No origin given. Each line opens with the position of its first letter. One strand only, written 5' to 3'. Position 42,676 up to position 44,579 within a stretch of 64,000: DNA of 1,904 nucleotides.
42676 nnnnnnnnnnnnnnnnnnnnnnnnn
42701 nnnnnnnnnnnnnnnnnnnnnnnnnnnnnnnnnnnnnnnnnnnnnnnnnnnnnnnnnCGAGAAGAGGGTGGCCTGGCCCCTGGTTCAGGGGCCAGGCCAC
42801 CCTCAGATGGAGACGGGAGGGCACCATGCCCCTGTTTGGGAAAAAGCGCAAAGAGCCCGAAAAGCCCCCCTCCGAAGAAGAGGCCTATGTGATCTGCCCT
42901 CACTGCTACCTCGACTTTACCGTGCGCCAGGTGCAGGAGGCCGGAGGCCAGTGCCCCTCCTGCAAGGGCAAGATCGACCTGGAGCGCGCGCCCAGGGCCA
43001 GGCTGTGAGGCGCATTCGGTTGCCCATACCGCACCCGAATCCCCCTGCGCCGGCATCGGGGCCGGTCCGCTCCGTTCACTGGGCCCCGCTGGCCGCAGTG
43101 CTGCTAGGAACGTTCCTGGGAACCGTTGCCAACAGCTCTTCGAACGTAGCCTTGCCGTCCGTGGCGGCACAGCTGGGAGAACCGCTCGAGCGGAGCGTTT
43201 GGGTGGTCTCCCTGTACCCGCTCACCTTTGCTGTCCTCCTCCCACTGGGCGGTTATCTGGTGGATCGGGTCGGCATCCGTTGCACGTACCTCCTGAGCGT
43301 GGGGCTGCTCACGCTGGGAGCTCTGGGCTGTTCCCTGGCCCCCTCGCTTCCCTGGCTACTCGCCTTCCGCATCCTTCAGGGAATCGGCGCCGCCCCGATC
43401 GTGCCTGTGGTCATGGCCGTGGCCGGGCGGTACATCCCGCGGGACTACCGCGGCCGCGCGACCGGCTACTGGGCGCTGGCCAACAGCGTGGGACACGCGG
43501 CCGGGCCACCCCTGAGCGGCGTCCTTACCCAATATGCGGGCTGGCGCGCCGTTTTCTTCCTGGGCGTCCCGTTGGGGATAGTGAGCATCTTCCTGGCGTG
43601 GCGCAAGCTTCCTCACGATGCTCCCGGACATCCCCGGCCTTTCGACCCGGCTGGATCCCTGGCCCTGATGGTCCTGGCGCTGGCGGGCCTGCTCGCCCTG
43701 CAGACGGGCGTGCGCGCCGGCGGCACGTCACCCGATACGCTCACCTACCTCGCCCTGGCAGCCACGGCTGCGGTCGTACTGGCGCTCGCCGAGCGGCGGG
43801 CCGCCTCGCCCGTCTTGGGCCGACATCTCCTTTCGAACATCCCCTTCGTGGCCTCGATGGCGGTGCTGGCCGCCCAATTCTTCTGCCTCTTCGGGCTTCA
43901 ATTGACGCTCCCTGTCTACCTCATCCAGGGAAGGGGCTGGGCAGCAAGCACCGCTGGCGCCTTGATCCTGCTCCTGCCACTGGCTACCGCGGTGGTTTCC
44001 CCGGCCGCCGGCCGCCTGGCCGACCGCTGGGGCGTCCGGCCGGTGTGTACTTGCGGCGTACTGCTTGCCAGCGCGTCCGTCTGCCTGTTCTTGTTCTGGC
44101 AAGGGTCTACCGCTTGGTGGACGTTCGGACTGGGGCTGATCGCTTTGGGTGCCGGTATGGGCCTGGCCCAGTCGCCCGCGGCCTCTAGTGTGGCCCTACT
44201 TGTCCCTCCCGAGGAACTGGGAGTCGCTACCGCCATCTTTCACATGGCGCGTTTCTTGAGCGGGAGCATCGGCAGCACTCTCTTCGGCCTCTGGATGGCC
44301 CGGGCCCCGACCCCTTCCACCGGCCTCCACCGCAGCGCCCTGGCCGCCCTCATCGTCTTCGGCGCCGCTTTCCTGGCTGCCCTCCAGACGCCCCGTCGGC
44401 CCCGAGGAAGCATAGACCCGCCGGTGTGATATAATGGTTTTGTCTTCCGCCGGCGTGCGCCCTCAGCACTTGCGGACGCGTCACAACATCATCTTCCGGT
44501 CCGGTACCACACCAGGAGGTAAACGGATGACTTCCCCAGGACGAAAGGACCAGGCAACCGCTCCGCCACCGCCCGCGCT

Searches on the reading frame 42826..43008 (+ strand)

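Call 36: search_protein_families(library=pfam, proteins=[window:42826-43008:+], max_evalue=0.01)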
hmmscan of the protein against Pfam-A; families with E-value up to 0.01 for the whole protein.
window:42826-43008:+ (60 aa): 3 families
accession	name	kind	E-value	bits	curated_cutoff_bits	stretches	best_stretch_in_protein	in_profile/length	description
PF09788.14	Tmemb_55A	-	0.0003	20.5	30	1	13-47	142-176/248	Transmembrane protein 55A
PF24460.1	DUF7575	-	0.0019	18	28.5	0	39-52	2-15/28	Domain of unknown function (DUF7575)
PF14570.12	zf-RING_4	-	0.0054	16.9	27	1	21-48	22-45/48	RING/Ubox like zinc-binding domain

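Call 76: search_protein_families(library=pfam, proteins=[window:42826-43008:+], max_evalue=10)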
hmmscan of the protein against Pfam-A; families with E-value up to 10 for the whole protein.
window:42826-43008:+ (60 aa): 24 families
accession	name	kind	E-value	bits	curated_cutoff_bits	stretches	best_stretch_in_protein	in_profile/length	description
PF09788.14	Tmemb_55A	-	0.0003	20.5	30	1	13-47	142-176/248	Transmembrane protein 55A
PF24460.1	DUF7575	-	0.0019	18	28.5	2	39-52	2-15/28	Domain of unknown function (DUF7575)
PF14570.12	zf-RING_4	-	0.0054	16.9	27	1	21-48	22-45/48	RING/Ubox like zinc-binding domain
PF25207.1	DUF7837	-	0.016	15.6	27.8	1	39-51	4-16/47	Domain of unknown function (DUF7837)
PF22191.2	IBR_1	-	0.022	15.1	27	2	21-47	3-28/47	IBR domain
PF21344.3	Zn_ribbon_LysW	-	0.024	14.7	27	1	42-54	2-14/46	Alpha-aminoadipate carrier protein LysW-like, globular domain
PF14369.11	Zn_ribbon_19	-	0.036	14.7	30.8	1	17-31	17-31/35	zinc-ribbon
PF01155.25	HypA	-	0.048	14.1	28.9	1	17-49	66-95/112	Hydrogenase/urease nickel incorporation, metallochaperone, hypA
PF10571.15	UPF0547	-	0.051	14.1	29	1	20-27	13-20/26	Uncharacterised protein family UPF0547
PF23548.1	Zn_ribbon_FGT1_2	-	0.057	13.4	27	1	24-35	23-34/35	FORGETTER1 second zinc ribbon domain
PF23499.1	YnfU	-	0.094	13.1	27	1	20-31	37-48/49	YnfU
PF25214.1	HVO_B0008_N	-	0.098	13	27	1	22-35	2-15/38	HVO_B0008 N-terminal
PF24441.1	DUF7560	-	0.11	12.6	27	1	42-58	7-23/44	Family of unknown function (DUF7560)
PF14616.11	Rua1_C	-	0.13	13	27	1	2-35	67-101/122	Transcription regulator Rua1, C-terminal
PF05605.18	zf-Di19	-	0.13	13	27.5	1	22-36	3-17/54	Drought induced 19 protein (Di19), zinc-binding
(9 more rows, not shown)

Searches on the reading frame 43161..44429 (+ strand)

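Call 36: search_protein_families(library=pfam, proteins=[window:43161-44429:+], max_evalue=0.01)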
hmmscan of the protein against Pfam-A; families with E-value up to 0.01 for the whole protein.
window:43161-44429:+ (422 aa): 2 families
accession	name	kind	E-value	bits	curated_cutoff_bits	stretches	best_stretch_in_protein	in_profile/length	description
PF07690.21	MFS_1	-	1.9e-71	241.2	33.4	2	14-371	36-346/347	Major Facilitator Superfamily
PF00083.30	Sugar_tr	-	3e-07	30.1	22.3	1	11-146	47-188/452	Sugar (and other) transporter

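Call 37: search_protein_families(library=ncbifam, proteins=[window:43161-44429:+], max_evalue=0.001)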
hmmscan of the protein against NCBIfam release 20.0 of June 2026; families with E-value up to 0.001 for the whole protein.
window:43161-44429:+ (422 aa): 62 families (the best 25 are shown)
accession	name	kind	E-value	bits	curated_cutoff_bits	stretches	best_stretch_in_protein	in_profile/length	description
TIGR00711.1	efflux_EmrB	subfamily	2.2e-59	201.5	230.2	1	1-377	28-406/485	DHA2 family efflux MFS transporter permease subunit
NF007799.0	PRK10504.1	subfamily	1.5e-35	123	426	1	1-382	36-416/471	multidrug transporter subunit MdtD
NF011571.1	PRK14995.1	subfamily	5.7e-35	121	701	1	6-388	37-420/493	SmvA family efflux MFS transporter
NF000218.1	FexA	exception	7.6e-35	120.4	900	1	12-407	58-457/475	chloramphenicol/florfenicol efflux MFS transporter FexA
NF040856.1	FexB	exception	3.5e-33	115.1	950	1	5-378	44-419/469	chloramphenicol/florfenicol efflux MFS transporter FexB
NF000391.1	EmrB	exception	3.1e-30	105.3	925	1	2-382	38-422/501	multidrug efflux MFS transporter permease subunit EmrB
TIGR00880.1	2_A_01_02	superfamily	2.4e-24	86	131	2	15-151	3-139/141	multidrug resistance protein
NF000025.1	MFS_efflux_tcmA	exception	8e-23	80.9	999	1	11-381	62-433/538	tetracenomycin C efflux MFS transporter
NF012175.1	tet_MFS_L_K_45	equivalog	8.6e-23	80.8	650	1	11-376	36-391/444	Tet(L)/Tet(K)/Tet(45) family tetracycline efflux MFS transporter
NF000009.1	tet_MFS_Tcr3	exception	2.2e-22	79.3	1000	1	13-375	68-438/512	tetracycline efflux MFS transporter Tcr3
NF000095.1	tet_MFS_OtrB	exception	4.8e-22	78.2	999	1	13-379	63-438/563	oxytetracycline resistance efflux MFS transporter OtrB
NF033896.2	MFS_LfrA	equivalog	1.1e-21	77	825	1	12-376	57-421/504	efflux MFS transporter LfrA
NF012185.0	tet_MFS_L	exception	1.6e-21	76.8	925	1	11-376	50-405/457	tetracycline efflux MFS transporter Tet(L)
NF012184.0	tet_MFS_45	exception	2.3e-21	76.3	975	1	13-376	52-405/458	tetracycline efflux MFS transporter Tet(45)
NF012169.0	qepA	equivalog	4.1e-20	71.9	1075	1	12-376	58-419/511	fluoroquinolone efflux MFS transporter QepA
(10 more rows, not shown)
